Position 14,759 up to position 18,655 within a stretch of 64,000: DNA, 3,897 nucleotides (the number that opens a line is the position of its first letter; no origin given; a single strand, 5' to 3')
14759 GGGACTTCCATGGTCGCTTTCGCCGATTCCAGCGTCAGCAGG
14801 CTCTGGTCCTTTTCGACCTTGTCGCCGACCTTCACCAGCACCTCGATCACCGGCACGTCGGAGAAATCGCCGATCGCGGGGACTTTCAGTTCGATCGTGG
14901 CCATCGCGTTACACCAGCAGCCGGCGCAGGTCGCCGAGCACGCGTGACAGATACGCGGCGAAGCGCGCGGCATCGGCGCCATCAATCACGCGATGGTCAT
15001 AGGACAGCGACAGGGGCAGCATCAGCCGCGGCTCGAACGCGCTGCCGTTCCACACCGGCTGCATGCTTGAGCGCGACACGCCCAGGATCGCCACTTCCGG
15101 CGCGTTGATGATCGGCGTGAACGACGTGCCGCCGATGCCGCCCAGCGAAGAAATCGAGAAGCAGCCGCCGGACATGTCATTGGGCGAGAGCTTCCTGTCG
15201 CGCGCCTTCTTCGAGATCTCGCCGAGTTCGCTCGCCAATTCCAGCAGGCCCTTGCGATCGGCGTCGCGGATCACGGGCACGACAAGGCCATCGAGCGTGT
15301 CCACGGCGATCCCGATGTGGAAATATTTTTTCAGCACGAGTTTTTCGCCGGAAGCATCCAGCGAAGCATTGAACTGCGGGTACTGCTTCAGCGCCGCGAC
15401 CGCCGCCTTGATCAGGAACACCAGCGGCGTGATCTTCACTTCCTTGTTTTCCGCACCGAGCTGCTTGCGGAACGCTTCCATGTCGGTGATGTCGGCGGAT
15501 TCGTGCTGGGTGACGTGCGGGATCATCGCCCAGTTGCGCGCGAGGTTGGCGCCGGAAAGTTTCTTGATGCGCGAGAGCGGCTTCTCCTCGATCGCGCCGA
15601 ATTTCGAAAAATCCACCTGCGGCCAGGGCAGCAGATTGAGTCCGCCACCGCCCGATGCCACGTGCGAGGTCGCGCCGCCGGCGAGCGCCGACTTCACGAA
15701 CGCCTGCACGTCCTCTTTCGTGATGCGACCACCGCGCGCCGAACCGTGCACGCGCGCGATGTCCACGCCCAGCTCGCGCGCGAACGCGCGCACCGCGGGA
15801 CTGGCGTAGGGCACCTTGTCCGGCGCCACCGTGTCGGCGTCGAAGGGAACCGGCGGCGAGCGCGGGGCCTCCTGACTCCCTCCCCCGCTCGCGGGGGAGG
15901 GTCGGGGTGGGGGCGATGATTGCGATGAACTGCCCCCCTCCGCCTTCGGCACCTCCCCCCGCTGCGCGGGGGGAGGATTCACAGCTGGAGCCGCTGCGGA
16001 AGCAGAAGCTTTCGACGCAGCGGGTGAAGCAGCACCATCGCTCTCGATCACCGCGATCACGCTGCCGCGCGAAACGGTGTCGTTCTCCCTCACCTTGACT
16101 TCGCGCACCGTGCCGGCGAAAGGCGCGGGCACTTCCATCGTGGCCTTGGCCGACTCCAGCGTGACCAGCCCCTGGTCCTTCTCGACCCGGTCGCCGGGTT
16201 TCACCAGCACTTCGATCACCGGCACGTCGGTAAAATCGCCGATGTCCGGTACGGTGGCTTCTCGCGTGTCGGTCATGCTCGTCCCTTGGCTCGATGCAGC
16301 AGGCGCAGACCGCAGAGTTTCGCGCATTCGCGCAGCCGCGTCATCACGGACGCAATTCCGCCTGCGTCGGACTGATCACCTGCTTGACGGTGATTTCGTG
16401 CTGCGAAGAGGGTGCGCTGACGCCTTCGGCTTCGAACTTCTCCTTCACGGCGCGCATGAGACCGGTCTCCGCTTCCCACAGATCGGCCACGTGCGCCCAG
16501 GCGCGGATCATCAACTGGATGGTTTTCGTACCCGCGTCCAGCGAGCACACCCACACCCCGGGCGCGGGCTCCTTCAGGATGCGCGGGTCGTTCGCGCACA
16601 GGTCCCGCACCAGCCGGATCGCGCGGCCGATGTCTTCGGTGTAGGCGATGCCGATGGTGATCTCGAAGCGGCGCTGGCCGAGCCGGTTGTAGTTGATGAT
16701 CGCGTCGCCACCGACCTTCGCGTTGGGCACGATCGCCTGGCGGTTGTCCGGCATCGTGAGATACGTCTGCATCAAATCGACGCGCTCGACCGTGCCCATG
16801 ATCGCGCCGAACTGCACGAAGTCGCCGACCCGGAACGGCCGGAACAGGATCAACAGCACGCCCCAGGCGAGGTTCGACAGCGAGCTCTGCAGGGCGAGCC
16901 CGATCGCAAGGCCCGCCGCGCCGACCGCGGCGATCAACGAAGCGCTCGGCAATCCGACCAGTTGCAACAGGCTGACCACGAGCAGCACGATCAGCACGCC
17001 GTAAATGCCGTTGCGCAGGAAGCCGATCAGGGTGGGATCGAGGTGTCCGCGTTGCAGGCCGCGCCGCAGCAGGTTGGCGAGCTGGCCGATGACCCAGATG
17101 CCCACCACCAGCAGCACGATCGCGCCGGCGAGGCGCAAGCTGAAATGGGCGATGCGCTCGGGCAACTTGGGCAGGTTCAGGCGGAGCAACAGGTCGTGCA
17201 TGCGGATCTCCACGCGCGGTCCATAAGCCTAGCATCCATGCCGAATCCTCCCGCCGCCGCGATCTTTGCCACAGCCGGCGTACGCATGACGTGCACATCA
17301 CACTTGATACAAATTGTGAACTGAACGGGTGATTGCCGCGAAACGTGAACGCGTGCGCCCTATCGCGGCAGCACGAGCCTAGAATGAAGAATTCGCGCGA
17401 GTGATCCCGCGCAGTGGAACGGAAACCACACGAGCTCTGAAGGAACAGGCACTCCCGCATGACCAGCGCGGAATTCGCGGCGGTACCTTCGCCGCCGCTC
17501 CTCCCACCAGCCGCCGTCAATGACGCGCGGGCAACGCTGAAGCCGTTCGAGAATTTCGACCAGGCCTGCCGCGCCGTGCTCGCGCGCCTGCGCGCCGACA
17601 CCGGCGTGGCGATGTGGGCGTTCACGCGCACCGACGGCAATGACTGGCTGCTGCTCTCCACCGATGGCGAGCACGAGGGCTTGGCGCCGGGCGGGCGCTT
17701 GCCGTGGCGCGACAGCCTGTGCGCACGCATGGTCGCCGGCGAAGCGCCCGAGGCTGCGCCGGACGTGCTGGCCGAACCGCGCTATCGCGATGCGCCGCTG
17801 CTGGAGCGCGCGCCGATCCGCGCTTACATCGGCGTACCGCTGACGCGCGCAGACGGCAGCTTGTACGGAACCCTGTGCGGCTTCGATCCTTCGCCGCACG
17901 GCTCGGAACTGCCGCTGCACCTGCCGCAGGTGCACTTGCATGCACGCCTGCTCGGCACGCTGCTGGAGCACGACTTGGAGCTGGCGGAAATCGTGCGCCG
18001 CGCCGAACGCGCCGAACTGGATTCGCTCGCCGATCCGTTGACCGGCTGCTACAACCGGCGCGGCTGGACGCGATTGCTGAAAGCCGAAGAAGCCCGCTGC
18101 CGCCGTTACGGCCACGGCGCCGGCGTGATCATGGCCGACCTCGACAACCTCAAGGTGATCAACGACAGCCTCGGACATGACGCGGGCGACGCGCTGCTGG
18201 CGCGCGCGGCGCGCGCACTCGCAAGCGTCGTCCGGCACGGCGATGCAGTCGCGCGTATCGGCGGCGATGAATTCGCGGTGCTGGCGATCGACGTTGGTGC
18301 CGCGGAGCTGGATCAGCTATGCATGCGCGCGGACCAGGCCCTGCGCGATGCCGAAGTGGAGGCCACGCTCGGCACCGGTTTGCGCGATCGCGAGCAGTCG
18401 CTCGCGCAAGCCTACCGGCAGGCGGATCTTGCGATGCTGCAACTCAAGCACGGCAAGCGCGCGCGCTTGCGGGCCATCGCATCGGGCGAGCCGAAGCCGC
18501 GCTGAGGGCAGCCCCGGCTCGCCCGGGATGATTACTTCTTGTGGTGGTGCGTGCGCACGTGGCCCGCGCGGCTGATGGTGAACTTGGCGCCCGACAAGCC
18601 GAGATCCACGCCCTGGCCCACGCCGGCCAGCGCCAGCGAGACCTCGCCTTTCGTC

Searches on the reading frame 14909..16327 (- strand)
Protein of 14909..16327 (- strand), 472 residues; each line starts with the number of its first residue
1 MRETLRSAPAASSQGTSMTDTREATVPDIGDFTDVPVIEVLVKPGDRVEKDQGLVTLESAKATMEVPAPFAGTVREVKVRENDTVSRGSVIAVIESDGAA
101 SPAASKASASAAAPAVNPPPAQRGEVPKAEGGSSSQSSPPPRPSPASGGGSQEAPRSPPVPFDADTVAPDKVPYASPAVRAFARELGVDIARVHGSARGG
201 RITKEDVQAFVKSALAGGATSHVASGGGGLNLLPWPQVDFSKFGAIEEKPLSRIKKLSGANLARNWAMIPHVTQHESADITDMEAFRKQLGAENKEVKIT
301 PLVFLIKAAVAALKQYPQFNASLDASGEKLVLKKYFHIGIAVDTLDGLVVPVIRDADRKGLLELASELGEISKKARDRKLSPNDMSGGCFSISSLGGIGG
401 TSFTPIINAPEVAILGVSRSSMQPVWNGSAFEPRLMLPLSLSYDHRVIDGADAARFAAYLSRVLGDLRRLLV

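Call 16: search_protein_families(library=pfam, proteins=[window:14909-16327:-])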
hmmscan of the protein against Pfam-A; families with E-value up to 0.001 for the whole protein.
window:14909-16327:- (472 aa): 6 families
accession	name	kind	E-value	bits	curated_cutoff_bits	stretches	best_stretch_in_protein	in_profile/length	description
PF00198.28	2-oxoacid_dh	-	9.4e-81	271.1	23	1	246-471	4-231/232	2-oxoacid dehydrogenases acyltransferase (catalytic domain)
PF00364.28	Biotin_lipoyl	-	5.4e-21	74.7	22.1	1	25-94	4-73/73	Biotin-requiring enzyme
PF02817.22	E3_binding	-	3.3e-15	56.4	23.7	1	173-208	1-36/36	e3 binding domain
PF13533.13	Biotin_lipoyl_2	-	4.2e-07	30.1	29.8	1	68-95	5-32/32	Biotin-lipoyl like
PF01597.25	GCV_H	-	7.4e-05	23.1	22.2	1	41-78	38-75/122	Glycine cleavage H-protein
PF13375.12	RnfC_N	-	0.00037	20.9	25.6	1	39-98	43-100/101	RnfC Barrel sandwich hybrid domain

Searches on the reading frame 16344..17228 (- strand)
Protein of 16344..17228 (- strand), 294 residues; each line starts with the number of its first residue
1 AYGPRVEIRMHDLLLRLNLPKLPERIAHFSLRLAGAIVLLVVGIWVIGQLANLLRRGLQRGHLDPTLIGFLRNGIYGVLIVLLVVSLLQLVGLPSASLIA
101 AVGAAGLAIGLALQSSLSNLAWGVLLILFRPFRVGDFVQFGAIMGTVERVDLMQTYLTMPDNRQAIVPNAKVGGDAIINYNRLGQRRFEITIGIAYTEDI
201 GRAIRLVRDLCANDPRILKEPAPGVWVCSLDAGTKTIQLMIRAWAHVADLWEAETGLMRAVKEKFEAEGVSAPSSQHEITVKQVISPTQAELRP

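Call 16: search_protein_families(library=pfam, proteins=[window:16344-17228:-])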
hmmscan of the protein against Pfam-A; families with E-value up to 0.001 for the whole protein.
window:16344-17228:- (294 aa): 4 families
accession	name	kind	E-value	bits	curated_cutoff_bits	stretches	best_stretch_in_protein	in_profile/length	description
PF00924.24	MS_channel_2nd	-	1.1e-16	61.2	20.2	1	116-182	2-68/68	Mechanosensitive ion channel, beta-domain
PF21082.3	MS_channel_3rd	-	1.4e-10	41.9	21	1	189-271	2-87/88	Mechanosensitive ion channel MscS, C-terminal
PF05552.17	MS_channel_1st_1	-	3.3e-07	30.5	22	1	25-65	9-49/50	Mechanosensitive ion channel, conserved TM helix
PF21088.3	MS_channel_1st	-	3.7e-05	24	23.1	1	78-114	6-42/42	Mechanosensitive ion channel, transmembrane helices 2/3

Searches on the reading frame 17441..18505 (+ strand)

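Call 16: search_protein_families(library=pfam, proteins=[window:17441-18505:+])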
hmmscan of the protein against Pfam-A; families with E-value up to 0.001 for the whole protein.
window:17441-18505:+ (354 aa): 2 families
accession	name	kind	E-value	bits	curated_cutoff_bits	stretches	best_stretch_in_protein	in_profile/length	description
PF00990.26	GGDEF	-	7.7e-31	107.5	23.8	1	197-341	3-160/161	Diguanylate cyclase, GGDEF domain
PF01590.32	GAF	-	2.5e-09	38.2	22.4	1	39-153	2-113/133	GAF domain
